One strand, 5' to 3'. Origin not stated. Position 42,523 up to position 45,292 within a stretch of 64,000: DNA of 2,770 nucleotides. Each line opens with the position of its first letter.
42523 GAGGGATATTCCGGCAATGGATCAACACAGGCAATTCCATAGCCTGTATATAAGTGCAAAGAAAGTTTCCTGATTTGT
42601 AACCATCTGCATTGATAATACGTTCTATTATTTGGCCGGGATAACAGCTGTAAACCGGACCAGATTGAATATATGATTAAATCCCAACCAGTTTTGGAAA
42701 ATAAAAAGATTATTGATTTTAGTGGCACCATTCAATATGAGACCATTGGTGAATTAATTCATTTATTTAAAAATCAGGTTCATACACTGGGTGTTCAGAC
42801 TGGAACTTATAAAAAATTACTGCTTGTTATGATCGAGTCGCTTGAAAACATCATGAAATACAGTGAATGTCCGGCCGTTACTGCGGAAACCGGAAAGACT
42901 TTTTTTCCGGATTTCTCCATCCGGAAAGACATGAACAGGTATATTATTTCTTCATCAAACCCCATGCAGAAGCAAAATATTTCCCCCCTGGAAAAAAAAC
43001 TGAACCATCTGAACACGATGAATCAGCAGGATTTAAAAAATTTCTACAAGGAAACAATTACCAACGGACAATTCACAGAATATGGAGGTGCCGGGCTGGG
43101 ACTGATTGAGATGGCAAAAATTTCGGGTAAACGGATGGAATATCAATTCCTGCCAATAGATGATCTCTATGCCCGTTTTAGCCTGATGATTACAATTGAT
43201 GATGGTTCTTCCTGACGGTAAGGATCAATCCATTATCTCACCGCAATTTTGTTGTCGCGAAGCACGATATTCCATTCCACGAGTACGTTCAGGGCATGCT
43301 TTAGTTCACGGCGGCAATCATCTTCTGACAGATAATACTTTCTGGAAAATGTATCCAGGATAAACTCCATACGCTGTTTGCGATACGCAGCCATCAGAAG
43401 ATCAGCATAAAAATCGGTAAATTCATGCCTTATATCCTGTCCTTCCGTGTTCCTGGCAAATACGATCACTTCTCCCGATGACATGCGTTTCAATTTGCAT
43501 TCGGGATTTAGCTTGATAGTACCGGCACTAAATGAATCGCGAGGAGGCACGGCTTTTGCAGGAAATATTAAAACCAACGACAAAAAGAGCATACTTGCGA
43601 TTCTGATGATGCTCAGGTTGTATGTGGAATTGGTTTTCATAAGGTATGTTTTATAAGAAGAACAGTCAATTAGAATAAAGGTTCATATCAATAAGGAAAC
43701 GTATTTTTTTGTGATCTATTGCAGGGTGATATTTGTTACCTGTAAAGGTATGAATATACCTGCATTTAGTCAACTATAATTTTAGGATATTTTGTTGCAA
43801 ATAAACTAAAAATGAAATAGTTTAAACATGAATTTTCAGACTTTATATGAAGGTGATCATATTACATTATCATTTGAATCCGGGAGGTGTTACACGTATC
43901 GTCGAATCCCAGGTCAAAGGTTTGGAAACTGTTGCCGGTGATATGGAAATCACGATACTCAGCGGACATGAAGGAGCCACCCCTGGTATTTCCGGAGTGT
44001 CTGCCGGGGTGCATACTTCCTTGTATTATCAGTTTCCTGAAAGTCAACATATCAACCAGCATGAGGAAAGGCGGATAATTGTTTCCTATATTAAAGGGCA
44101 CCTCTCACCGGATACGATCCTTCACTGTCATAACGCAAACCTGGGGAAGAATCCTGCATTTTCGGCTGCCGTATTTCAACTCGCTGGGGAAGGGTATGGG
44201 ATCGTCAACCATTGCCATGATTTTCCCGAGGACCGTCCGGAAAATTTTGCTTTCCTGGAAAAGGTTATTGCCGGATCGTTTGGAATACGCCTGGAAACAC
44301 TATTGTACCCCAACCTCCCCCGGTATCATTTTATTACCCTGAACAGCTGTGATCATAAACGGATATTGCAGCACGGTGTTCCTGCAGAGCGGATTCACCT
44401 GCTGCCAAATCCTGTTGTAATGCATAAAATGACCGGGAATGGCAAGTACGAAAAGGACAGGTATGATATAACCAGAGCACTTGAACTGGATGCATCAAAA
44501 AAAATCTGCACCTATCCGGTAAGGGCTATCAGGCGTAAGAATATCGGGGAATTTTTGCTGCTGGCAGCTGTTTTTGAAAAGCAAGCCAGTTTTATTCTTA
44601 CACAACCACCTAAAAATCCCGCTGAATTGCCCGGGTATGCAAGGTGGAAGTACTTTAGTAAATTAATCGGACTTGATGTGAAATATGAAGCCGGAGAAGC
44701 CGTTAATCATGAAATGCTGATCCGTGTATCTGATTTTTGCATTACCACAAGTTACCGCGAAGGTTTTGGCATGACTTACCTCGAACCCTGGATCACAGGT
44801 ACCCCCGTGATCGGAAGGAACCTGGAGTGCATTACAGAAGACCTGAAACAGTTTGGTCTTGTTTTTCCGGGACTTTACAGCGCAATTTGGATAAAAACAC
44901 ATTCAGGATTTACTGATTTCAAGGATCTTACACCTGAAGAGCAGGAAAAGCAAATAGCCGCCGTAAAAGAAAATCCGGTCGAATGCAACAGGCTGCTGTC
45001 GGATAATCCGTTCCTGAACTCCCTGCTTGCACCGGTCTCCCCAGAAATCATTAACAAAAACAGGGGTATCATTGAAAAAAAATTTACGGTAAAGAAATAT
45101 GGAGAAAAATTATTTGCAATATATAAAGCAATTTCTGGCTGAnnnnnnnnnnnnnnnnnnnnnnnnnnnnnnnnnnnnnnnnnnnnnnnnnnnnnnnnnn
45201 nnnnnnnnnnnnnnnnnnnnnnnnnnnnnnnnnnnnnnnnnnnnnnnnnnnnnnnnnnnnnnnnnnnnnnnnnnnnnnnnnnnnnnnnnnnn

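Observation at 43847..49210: Compact GT-HAD-GT-GH13_18 phosphorylase operon: a candidate undescribed glycoside synthesis and recycling module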

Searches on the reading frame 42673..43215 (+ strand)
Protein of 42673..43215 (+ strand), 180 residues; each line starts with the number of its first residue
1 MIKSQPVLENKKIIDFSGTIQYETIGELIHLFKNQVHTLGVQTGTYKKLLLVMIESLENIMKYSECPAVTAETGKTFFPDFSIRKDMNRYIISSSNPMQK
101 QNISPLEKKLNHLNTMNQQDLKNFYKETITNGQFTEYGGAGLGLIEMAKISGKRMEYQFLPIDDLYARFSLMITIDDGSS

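Call 3: search_protein_families(library=pfam, proteins=[window:42673-43215:+], max_evalue=0.01)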
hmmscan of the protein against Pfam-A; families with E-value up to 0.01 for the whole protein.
window:42673-43215:+ (180 aa): 1 family
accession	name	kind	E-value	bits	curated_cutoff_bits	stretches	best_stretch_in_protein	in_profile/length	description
PF19788.4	DUF6272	-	5.4e-29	101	26.6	1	42-169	8-134/134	Family of unknown function (DUF6272)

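Call 4: search_protein_families(library=ncbifam, proteins=[window:42673-43215:+], max_evalue=0.01)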
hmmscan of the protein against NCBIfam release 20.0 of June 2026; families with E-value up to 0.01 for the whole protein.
window:42673-43215:+ (180 aa): 4 families
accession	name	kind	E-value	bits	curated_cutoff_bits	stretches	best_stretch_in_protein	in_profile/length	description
NF038262.1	SiaB_fam_kinase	subfamily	4.1e-35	120.9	85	1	8-175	9-177/177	SiaB family protein kinase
NF038264.1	kinase_SiaB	equivalog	3.5e-15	56.2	225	1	9-175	11-176/176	biofilm regulation protein kinase SiaB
NF047703.1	slr1658_superfam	superfamily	3.4e-07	29.9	100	1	51-164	68-172/185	slr1658 superfamily regulator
NF052618.1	slr1658_cyano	equivalog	0.00094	18.8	200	1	54-163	75-175/191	slr1658 family protein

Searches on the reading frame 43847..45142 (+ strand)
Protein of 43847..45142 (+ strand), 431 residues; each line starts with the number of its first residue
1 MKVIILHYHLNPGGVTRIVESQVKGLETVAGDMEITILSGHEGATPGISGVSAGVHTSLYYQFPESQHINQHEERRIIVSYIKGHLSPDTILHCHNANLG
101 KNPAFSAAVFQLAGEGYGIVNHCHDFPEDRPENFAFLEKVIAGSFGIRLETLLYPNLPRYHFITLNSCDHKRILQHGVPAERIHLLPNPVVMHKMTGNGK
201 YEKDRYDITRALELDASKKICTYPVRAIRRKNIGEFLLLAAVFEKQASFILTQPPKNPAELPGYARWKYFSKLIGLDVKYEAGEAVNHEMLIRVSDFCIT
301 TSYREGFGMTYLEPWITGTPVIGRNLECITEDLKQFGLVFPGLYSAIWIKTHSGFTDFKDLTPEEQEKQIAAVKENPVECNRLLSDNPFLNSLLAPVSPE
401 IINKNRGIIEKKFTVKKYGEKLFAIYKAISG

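Call 3: search_protein_families(library=pfam, proteins=[window:43847-45142:+], max_evalue=0.01)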
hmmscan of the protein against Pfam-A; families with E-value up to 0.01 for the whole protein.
window:43847-45142:+ (431 aa): 4 families
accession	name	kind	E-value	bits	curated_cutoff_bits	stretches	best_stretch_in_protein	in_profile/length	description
PF13439.12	Glyco_transf_4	-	0.00013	22.5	28.5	1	13-190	2-166/170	Glycosyltransferase Family 4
PF00534.26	Glycos_transf_1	-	0.00021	21.3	26.4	1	290-329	88-127/172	Glycosyl transferases group 1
PF13692.12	Glyco_trans_1_4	-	0.0034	18.1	27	1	289-331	71-113/142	Glycosyl transferases group 1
PF13579.12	Glyco_trans_4_4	-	0.0059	17.4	29.7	1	13-188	1-157/158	Glycosyl transferase 4-like domain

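Call 4: search_protein_families(library=ncbifam, proteins=[window:43847-45142:+], max_evalue=0.01)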
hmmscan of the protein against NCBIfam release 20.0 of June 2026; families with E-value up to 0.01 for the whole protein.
window:43847-45142:+ (431 aa): 4 families
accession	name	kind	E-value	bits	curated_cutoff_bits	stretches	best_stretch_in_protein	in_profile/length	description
TIGR04047.1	MSMEG_0565_glyc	hypoth_equivalog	5.4e-05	22.4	259.85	1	290-337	272-319/373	MSMEG_0565 family glycosyltransferase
NF041139.1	TreT_Thcocales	equivalog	0.0078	15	775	0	289-329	308-348/412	trehalose synthase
NF007396.0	PRK09922.1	equivalog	0.0082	15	385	0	294-333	260-298/361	lipopolysaccharide 1,6-galactosyltransferase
TIGR03999.1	thiol_BshA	equivalog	0.0083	15.1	273.7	0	285-331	263-309/375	N-acetyl-alpha-D-glucosaminyl L-malate synthase BshA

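Call 7: search_solved_structures(query=window:43847-45142:+, max_evalue=0.1)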
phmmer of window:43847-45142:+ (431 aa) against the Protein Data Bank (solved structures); distinct sequences matched with E-value up to 0.1: 2.
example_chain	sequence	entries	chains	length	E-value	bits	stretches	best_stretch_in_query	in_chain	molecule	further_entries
6kih_A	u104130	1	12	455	0.016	17.2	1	209-324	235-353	Tll1590 protein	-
2x6q_A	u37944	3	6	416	0.052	15.5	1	291-326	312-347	TREHALOSE-SYNTHASE TRET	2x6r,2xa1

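Call 11: find_homologous_proteins(query=window:43847-45142:+, max_evalue=0.00001)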
Query window:43847-45142:+ (431 aa): 824 proteins with E <= 0.00001 among 8000 candidates; the best 120 are listed.
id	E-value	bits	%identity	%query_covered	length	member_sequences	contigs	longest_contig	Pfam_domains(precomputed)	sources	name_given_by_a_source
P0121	2.4e-296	1000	100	100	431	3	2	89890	-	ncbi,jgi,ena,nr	ncbi:MAG TPA: hypothetical protein VJ203_12300 [Bacteroidales bacterium]|nr:hypothetical protein [Ba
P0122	8.3e-254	860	86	100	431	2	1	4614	-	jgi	jgi:glycosyltransferase involved in cell wall biosynthesis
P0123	8.7e-247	837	83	100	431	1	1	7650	-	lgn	-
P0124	1.1e-188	645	65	100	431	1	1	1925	PF13439.13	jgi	jgi:glycosyltransferase involved in cell wall biosynthesis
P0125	6.5e-160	551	58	100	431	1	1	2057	PF00534.27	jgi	jgi:glycosyltransferase involved in cell wall biosynthesis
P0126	8.8e-147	507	54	100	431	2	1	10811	PF00534.27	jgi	jgi:glycosyltransferase involved in cell wall biosynthesis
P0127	1.2e-146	507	55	100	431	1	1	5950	-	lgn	-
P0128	1.5e-145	503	54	100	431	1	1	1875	PF00534.27,PF13692.13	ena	-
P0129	1.3e-143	497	51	100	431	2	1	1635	PF00534.27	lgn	-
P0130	2.1e-143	496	53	100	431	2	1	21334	PF00534.27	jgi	-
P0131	2.6e-143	496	53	100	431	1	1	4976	-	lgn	-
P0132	7.1e-142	491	52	100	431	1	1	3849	PF00534.27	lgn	-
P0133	1.0e-141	491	52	100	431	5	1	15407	PF00534.27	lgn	-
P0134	1.5e-141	490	52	100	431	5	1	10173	PF00534.27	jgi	jgi:glycosyltransferase involved in cell wall biosynthesis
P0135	8.3e-141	488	51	100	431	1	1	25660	PF00534.27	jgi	jgi:glycosyltransferase involved in cell wall biosynthesis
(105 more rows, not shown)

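Call 53: search_solved_structures(query=A3, max_evalue=0.01)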
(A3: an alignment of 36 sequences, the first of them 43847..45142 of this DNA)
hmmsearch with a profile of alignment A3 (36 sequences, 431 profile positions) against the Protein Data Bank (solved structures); distinct sequences matched with E-value up to 0.01: 5.
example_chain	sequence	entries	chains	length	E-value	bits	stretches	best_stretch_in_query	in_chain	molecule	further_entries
2x6q_A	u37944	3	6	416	8.4e-05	24.8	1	292-329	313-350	TREHALOSE-SYNTHASE TRET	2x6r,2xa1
2xa2_A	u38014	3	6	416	0.0011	21.1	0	292-329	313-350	TREHALOSE-SYNTHASE TRET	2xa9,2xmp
5d00_A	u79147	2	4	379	0.003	19.6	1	287-336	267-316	N-acetyl-alpha-D-glucosaminyl L-malate synthase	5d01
2jjm_A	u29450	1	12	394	0.0059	18.7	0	283-327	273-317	GLYCOSYL TRANSFERASE, GROUP 1 FAMILY PROTEIN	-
3mbo_A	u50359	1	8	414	0.0066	18.5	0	283-327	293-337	Glycosyltransferase, group 1 family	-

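Call 55: predict_structure(alignment_id=A3)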
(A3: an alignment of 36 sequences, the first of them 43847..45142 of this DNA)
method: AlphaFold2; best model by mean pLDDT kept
length: 431 residues; sequences in the alignment: 36
mean_pLDDT: 91.2   pTM: 0.89
mean pLDDT of the five models: 91.2, 90.5, 90.4, 89.9, 89.1
residues with pLDDT >= 90: 308; 70-90: 105; 50-70: 18; < 50: 0
segments of 3 or more residues with pLDDT < 50: none
pLDDT, mean of each block of 10 residues (from residue 1): 93 86 92 91 72 91 77 95 93 91 93 96 89 85 86 94 93 96 93 66 93 97 90 96 98 88 96 97 91 94 71 91 92 95 96 93 96 97 98 97 96 95 94 76
secondary structure, 60 per line:
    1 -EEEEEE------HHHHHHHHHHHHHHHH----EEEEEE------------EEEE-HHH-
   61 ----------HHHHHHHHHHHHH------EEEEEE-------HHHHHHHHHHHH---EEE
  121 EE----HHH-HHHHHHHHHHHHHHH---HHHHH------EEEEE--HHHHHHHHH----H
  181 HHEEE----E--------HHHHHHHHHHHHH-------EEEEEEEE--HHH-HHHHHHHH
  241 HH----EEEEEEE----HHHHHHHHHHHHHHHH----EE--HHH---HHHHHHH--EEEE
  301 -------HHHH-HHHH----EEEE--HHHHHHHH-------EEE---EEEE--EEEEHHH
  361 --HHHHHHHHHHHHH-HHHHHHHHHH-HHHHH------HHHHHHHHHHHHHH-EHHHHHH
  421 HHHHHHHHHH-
elements in order: E2-7 H14-29 E34-39 E52-55 H71-83 E90-95 H103-114 E118-122 H131-145 H149-153 E160-164 H167-175 E183-185 H199-211 E219-226 H233-242 E247-253 H258-273 H288-294 E297-300 H308-311 H313-316 E321-324 H327-334 E342-344 E348-351 E354-357 H363-375 H377-386 H388-392 H399-412 H415-430

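Call 58: fold_search(model_id=the predicted structure, library=pdb)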
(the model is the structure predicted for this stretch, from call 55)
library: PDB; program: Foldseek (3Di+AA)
matches with E <= 10: 1448; with E <= 0.001: 351
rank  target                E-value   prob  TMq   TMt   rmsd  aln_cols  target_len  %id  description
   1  6tvp_B                2.0e-14  1.00  0.59  0.64   6.9       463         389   15  Structure of Mycobacterium smegmatis alpha-maltose-1-phosphate synthase GlgM (released 2020-04-22)
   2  6tvp_A                3.6e-14  1.00  0.61  0.67   6.6       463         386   14  Structure of Mycobacterium smegmatis alpha-maltose-1-phosphate synthase GlgM (released 2020-04-22)
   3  3oy2_A                4.6e-13  1.00  0.57  0.62   8.8       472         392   15  Crystal structure of a putative glycosyltransferase from Paramecium bursaria Chlorella virus NY2A (released 2010-11-17)
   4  8vrf_A                8.4e-13  1.00  0.57  0.54   8.4       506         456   14  Sucrose-phosphate synthase-like protein from Leishmania major (released 2025-08-13)
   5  5d00_B                8.9e-13  1.00  0.60  0.70   6.4       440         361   15  Crystal structure of BshA from B. subtilis complexed with N-acetylglucosaminyl-malate and UMP (released 2016-09-07)
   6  8uag                  1.0e-12  1.00  0.55  0.52   8.9       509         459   13  Sucrose-phosphate synthase-like protein from Leishmania major (released 2024-12-18)
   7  6kih_A                1.1e-12  1.00  0.63  0.68   6.6       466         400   15  Sucrose-phosphate synthase (tll1590) from Thermosynechococcus elongatus (released 2020-05-27)
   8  8vrf_B                1.2e-12  1.00  0.58  0.56   7.7       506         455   13  Sucrose-phosphate synthase-like protein from Leishmania major (released 2025-08-13)
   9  4xsr_B                1.6e-12  1.00  0.61  0.71   5.9       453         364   14  Crystal structure of Anabaena Alr3699/HepE in complex with UDP-glucose (released 2016-01-13)
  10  6eji_A                2.3e-12  1.00  0.59  0.69   6.8       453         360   14  Structure of a glycosyltransferase (released 2018-02-07)
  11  4xsp_A                2.7e-12  1.00  0.60  0.70   7.0       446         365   15  Crystal structure of Anabaena Alr3699/HepE in complex with UDP (released 2016-01-13)
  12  9dcm_C                3.4e-12  1.00  0.40  0.38  11.6       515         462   12  Sucrose-phosphate synthase from Leishmania major (released 2025-10-29)
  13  5d00_A                4.7e-12  1.00  0.58  0.67   7.0       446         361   15  Crystal structure of BshA from B. subtilis complexed with N-acetylglucosaminyl-malate and UMP (released 2016-09-07)
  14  3c4q_B                5.0e-12  1.00  0.61  0.66   6.1       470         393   13  Structure of the retaining glycosyltransferase MshA : The first step in mycothiol biosynthesis. Organism : Corynebacte (released 2008-04-01)
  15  5d01_A                5.2e-12  1.00  0.58  0.69   7.2       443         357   15  Crystal structure of BshA from B. subtilis complexed with N-acetylglucosaminyl-malate (released 2016-09-07)
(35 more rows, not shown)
